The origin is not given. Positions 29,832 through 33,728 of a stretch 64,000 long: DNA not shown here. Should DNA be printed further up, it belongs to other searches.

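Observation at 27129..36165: Three-gene secreted/outer-membrane cluster built around a 1676-aa giant protein with no recognisable family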

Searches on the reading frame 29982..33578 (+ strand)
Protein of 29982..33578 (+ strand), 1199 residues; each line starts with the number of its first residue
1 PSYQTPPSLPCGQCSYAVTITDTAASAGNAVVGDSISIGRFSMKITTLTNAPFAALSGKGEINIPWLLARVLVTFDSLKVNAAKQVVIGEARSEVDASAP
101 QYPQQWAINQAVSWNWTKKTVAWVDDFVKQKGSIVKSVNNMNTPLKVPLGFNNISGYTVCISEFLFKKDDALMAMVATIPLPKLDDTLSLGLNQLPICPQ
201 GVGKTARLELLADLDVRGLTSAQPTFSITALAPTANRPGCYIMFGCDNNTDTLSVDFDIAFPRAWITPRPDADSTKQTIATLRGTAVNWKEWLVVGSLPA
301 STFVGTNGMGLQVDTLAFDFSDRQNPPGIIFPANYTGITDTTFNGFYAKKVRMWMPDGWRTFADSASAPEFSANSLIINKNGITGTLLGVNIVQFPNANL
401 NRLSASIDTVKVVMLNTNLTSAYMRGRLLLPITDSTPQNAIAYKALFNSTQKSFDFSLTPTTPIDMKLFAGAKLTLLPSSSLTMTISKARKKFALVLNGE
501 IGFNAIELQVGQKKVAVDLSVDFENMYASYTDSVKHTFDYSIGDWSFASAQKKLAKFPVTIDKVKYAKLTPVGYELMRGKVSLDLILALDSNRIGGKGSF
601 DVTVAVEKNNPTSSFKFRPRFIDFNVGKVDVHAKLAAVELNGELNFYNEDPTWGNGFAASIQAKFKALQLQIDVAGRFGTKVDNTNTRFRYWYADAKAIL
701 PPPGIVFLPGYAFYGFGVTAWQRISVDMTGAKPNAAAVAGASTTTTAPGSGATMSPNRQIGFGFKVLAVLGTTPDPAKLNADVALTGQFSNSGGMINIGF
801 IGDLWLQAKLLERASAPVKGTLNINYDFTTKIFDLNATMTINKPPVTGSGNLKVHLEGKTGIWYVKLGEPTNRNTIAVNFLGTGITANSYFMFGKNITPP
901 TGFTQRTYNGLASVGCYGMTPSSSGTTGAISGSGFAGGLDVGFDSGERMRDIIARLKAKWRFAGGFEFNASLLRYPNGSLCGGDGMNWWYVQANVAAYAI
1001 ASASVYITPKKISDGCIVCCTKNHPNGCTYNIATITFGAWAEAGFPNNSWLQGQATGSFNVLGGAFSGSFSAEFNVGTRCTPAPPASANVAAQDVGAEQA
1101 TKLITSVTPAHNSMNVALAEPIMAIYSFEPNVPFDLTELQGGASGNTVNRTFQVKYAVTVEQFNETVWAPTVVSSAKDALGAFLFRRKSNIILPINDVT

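Call 49: predict_structure(alignment_id=A2)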
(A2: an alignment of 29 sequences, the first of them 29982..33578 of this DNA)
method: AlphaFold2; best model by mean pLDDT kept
length: 1199 residues; sequences in the alignment: 29
mean_pLDDT: 74.2   pTM: 0.42
mean pLDDT of the five models: 74.2, 71.8, 71.1, 70.6, 67.2
residues with pLDDT >= 90: 116; 70-90: 720; 50-70: 214; < 50: 149
segments of 3 or more residues with pLDDT < 50: 1-7, 100-141, 734-751, 923-928, 1086-1102, 1112-1116, 1139-1148, 1154-1171, 1177-1182, 1186-1199
pLDDT, mean of each block of 10 residues (from residue 1): 41 69 71 87 87 75 83 88 86 74 35 32 41 41 70 67 85 82 73 81 78 73 76 83 68 87 89 87 82 90 87 91 80 84 88 79 65 91 90 61 75 88 86 74 86 87 78 83 84 87 67 62 82 69 65 64 74 78 75 77 75 66 78 82 82 82 79 85 80 84 80 85 76 44 36 76 88 85 87 85 84 78 85 86 84 82 85 83 82 86 84 78 49 87 83 80 90 78 72 90 83 61 71 87 83 87 78 84 52 40 58 48 60 54 44 50 44 48 46 32
secondary structure, 60 per line:
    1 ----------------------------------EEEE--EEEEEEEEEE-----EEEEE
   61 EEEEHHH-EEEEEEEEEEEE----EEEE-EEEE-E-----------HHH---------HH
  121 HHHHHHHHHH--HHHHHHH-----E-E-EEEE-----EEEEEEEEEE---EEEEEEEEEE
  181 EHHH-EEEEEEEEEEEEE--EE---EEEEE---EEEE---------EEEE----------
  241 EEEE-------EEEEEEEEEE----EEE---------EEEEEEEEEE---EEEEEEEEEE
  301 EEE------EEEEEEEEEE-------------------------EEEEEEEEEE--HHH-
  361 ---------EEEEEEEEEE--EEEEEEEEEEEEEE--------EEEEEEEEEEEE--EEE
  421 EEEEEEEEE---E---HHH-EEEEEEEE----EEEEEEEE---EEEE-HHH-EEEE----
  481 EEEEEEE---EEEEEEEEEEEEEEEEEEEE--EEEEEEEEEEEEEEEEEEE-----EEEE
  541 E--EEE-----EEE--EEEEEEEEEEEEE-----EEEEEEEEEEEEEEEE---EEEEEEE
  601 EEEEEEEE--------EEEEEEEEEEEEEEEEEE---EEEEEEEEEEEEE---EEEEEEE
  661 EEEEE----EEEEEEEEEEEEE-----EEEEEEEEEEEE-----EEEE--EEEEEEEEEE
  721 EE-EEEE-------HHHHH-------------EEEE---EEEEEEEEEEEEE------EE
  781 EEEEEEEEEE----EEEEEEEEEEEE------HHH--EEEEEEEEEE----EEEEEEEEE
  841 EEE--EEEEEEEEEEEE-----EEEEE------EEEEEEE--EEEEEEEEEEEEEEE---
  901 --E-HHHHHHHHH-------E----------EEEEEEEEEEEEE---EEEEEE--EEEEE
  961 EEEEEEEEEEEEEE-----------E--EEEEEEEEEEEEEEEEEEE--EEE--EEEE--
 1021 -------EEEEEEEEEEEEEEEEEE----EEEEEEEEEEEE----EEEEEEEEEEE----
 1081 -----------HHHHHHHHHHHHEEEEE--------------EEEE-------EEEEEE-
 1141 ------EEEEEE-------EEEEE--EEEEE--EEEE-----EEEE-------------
elements in order (helices of 4 or more, strands of 3 or more residues): E35-38 E41-50 E56-64 E69-80 E85-88 E90-93 H119-130 H133-139 E149-152 E158-167 E171-181 E186-198 E206-210 E214-217 E227-230 E241-244 E252-261 E266-268 E278-287 E291-303 E310-319 E345-354 E370-379 E382-395 E404-415 E418-429 E441-448 E453-460 E464-467 E473-476 E481-487 E491-510 E513-531 E537-541 E544-546 E552-554 E557-569 E575-590 E594-608 E617-634 E638-650 E654-665 E670-682 E688-699 E705-708 E711-722 E724-727 H735-739 E753-756 E760-772 E779-790 E795-806 E818-827 E832-843 E846-857 E863-867 E874-880 E883-897 H905-913 E932-944 E948-953 E956-974 E989-1007 E1010-1012 E1015-1018 E1028-1045 E1050-1061 E1066-1076 H1092-1103 E1104-1108 E1123-1126 E1134-1139 E1147-1152 E1160-1164 E1167-1171 E1174-1177 E1183-1186
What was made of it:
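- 29796..29993 (+): B low-complexity S/T/G/N-rich linker (aa 280-345). The first residues of the AlphaFold model are unstructured (call 49).
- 29994..33575 (+): B core (aa 346-1539): an all-beta region of about 1190 aa with about 39 long (9-20 residue) amphipathic strands. It ends in a small Ig-like (Big_5-like) domain. AlphaFold pLDDT 74, pTM 0.42 (call 49).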

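Call 53: find_related_loci(query=A2, collection=genome_contigs, flank=10000)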
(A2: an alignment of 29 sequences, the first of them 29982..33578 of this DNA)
Query A2 (1199 aa) in genome_contigs; peptide patterns used: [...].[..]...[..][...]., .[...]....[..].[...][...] (x = any residue, [..] = any of these).
170 stretches matched a pattern; 136 encode a relative of the query (tblastn E <= 1e-3); the best 80 are kept; 79 distinct loci.
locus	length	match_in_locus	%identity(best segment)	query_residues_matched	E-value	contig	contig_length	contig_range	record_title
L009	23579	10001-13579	78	3-1193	0e+0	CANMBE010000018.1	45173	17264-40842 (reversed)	MAG: Ignavibacteria bacterium isolate ZH-15may19-110 genome assembly, contig: ZH-15May19-c1445, whole genome shotgun seq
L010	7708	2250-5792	63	6-1196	0e+0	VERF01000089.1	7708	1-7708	MAG: Candidatus Kapaibacterium sp. isolate ZLKRG33 NODE_11061_length_7708_cov_6.603219, whole genome shotgun sequence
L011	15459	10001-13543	63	6-1196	0e+0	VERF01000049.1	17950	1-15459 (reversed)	MAG: Candidatus Kapaibacterium sp. isolate ZLKRG33 NODE_2876_length_17950_cov_10.541379, whole genome shotgun sequence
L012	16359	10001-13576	62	6-1197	0e+0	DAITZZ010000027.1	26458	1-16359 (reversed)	MAG TPA_asm: bacterium isolate CTOTU1238 NODE_904_length_26458_cov_27.497936, whole genome shotgun sequence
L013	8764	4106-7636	63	6-1193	0e+0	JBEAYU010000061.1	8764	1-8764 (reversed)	MAG: Bacteroidota bacterium isolate NASQAN2011_332_B_bin.40 scaffold_427159, whole genome shotgun sequence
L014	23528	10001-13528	62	6-1192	0e+0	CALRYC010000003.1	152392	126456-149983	MAG: Chitinophaga pinensis isolate JJ-MA1B5-281-8-m1-bin330 genome assembly, contig: JJ-MA1B5-281-C25, whole genome shot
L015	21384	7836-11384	62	6-1199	0e+0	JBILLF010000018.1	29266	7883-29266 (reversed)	MAG: Patescibacteria group bacterium isolate ME2017-07-27_3300044645_group7_bin150 Rohwer_bin1101_scaffold_886_c1, whole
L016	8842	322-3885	69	6-1193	0e+0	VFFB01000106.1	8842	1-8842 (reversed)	MAG: Candidatus Kapaibacterium sp. isolate ZLKRG46 NODE_8886_length_8842_cov_3.853356, whole genome shotgun sequence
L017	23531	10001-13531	63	6-1193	0e+0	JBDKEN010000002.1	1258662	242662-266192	MAG: Bacteroidota bacterium isolate eastforkpoplarcreek_2019_sw_WHONDRS-S19S_0039_B_bin.82 scaffold_788045, whole genome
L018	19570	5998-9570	57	4-1189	0e+0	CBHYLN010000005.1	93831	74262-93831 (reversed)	MAG TPA_asm: uncultured bacterium isolate ERR14722427_metabat2_28 genome assembly, contig: ERZ27336822.105, whole genome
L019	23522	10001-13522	59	6-1188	0e+0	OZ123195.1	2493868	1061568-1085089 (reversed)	MAG: Bacteroidota bacterium isolate ME-04may21-LR-49 genome assembly, chromosome: 1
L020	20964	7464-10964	86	30-1196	0e+0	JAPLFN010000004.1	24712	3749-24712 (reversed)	MAG: Candidatus Kapaibacterium sp. isolate LacPavin_0818_WC45_MAG_51_7 LacPavin_0818_WC45_scaffold_231357, whole genome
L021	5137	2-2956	63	197-1192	0e+0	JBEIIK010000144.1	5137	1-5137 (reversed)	MAG: Ignavibacteria bacterium isolate Sample-102-S76-bin-82 Sample_102_S76-bin_82-k141_1561466, whole genome shotgun seq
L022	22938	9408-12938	63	6-1193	0e+0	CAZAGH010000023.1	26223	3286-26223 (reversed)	MAG TPA_asm: uncultured Melioribacter sp. isolate SRP278252_co3_78 genome assembly, contig: NODE_3038_length_26223_cov_1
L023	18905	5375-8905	63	6-1193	0e+0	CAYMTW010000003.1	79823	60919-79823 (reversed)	MAG TPA_asm: uncultured Melioribacter sp. isolate binchicken_co298_307 genome assembly, contig: NODE_394_length_79823_co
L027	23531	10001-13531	43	4-1181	0e+0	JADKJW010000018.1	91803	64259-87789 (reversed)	MAG: Ignavibacteria bacterium isolate Vibo_18-Q3-R45-57_BATAC.435 tig00010867-10-918850, whole genome shotgun sequence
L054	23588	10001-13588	32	28-1198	5e-169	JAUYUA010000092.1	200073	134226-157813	MAG: Lutibacter sp. isolate C8_metabat.bin.53 C8_k141_209590, whole genome shotgun sequence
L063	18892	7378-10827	32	39-1187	8e-162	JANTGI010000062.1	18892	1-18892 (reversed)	MAG: Saprospiraceae bacterium isolate bin10059 c_000000002654, whole genome shotgun sequence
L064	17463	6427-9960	33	22-1191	9e-173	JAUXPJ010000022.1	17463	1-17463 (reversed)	MAG: Flavobacteriaceae bacterium isolate C10_metabat.bin.26 C10_k141_87165, whole genome shotgun sequence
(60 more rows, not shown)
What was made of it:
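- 29994..33575 (+): The core is conserved at 30-86% identity in 136 genome hits (call 53).
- Tried and rejected: I used the B core instead (call 53).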

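Call 77: fold_search(model_id=the predicted structure, library=pdb)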
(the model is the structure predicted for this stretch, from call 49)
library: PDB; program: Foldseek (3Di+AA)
matches with E <= 10: 631; with E <= 0.001: 18
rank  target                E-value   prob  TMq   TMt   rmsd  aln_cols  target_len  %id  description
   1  9a39_MODEL_1_A        9.8e-07  1.00  0.14  0.19  36.5       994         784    8  Model of E. coli LptD by in-cell photo-crosslinking MS and deep learning (released 2023-02-24)
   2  9fz5_A                3.4e-06  1.00  0.14  0.20  32.3       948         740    8  Cryo-EM structure of LptDE-YedD complex from Escherichia Coli (released 2025-04-09)
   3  8h1r_D                5.2e-06  0.91  0.09  0.12  34.1      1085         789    8  Crystal structure of LptDE-YifL complex (released 2023-10-25)
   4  4q35_A                5.4e-06  1.00  0.15  0.21  32.5       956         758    8  Structure of a membrane protein (released 2014-06-25)
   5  9kn3_A                6.5e-06  1.00  0.14  0.20  30.8       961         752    7  Cryo-EM structure of LptDEM complex from Escherichia coli (released 2025-07-23)
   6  7omm_A                9.5e-06  0.99  0.12  0.18  28.4       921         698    8  Cryo-EM structure of N. gonorhoeae LptDE in complex with ProMacrobodies (MBPs have not been built de novo) (released 2022-05-04)
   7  9ia0_A                9.5e-06  0.96  0.10  0.15  33.8      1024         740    8  LpDE from Escherichia coli (released 2025-12-10)
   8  8h1r_A                1.0e-05  0.90  0.09  0.13  33.4       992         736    8  Crystal structure of LptDE-YifL complex (released 2023-10-25)
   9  9ia5_A                2.1e-05  1.00  0.14  0.21  31.4       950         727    8  LpDEM from Escherichia coli (released 2025-12-10)
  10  9rpr_A                2.4e-05  1.00  0.14  0.21  29.7       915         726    8  Cryo-EM structure of LptDEM complex containing Shigella flexneri LptE and endogenous E. coli LptD and LptM (released 2025-12-10)
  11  5iv9_A                4.0e-05  0.99  0.15  0.21  31.4       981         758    8  The LPS Transporter LptDE from Klebsiella pneumoniae, full-length (released 2016-05-18)
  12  8h1s_A                4.6e-05  0.98  0.14  0.19  31.7       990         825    9  Crystal structure of apo-LptDE complex (released 2023-10-11)
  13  9rps_A                5.7e-05  0.99  0.14  0.21  31.6       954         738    8  Cryo-EM structure of Shigella flexneri LptDE in complex with RTP45 superinfection exclusion protein from RTP bacteriop (released 2025-12-10)
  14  8ae1_A                8.3e-05  0.66  0.11  0.13  39.4      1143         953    9  Structure of trimeric SlpA outer membrane protein (released 2022-11-30)
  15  8h1s_C                1.0e-04  0.96  0.14  0.19  31.9       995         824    8  Crystal structure of apo-LptDE complex (released 2023-10-11)
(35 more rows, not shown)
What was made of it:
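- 29994..33575 (+): Foldseek gives LptD at E~1e-6 but TM 0.14-0.21 (call 77).
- On LptD: By fold, Foldseek ranks LptD first for the B core (E 1e-6) but with TM 0.14-0.21 and rmsd ~30 A (call 77).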

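Call 85: search_solved_structures(query=A2, max_evalue=10)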
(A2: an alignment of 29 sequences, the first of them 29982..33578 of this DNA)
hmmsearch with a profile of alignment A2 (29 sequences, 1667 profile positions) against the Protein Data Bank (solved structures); distinct sequences matched with E-value up to 10: 0.

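Call 105: search_protein_families(library=pfam, proteins=[L064:2167-5187:+, L063:16031-17029:+, L027:431-3181:+, L064:15278-16813:+], max_evalue=0.001)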
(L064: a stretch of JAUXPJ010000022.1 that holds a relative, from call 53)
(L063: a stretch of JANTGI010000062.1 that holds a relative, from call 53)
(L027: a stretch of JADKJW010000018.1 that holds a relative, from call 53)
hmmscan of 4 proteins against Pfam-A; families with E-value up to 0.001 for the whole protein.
L064:2167-5187:+ (1007 aa): 3 families
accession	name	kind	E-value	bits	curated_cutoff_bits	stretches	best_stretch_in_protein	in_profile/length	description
PF07494.17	Reg_prop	-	1.3e-37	123.4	20.4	0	34-56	1-23/24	Two component regulator propeller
PF06580.19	His_kinase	-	1.5e-19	70.4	25.2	1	779-857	3-81/81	Histidine kinase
PF07495.19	Y_Y_Y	-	1.4e-08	34.9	26.6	1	668-727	1-64/65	Y_Y_Y domain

L063:16031-17029:+ (333 aa): 2 families
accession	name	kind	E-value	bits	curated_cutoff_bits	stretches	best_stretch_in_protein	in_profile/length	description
PF00072.30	Response_reg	-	1.5e-22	80.3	30.2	1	95-202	2-110/111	Response regulator receiver domain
PF04397.21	LytTR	-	5.1e-13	49.5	22.6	1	241-330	2-95/98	LytTr DNA-binding domain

L027:431-3181:+ (917 aa): 0 families

L064:15278-16813:+ (512 aa): 3 families
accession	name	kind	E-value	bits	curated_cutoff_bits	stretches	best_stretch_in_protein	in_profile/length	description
PF00691.25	OmpA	-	5.7e-23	81.6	27.2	1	409-504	1-98/98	OmpA family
PF13620.12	CarboxypepD_reg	-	1.2e-09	38.8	32.3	1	222-291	4-74/82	Carboxypeptidase regulatory-like domain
PF05359.17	DUF748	-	1.4e-05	23.8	50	0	402-449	875-922/1037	Domain of Unknown Function (DUF748)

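Call 112: search_protein_families(library=pfam, proteins=[L054:9107-13963:+], max_evalue=0.01)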
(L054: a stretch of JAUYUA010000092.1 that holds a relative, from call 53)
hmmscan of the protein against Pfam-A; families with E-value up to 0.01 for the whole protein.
L054:9107-13963:+ (1619 aa): 0 families
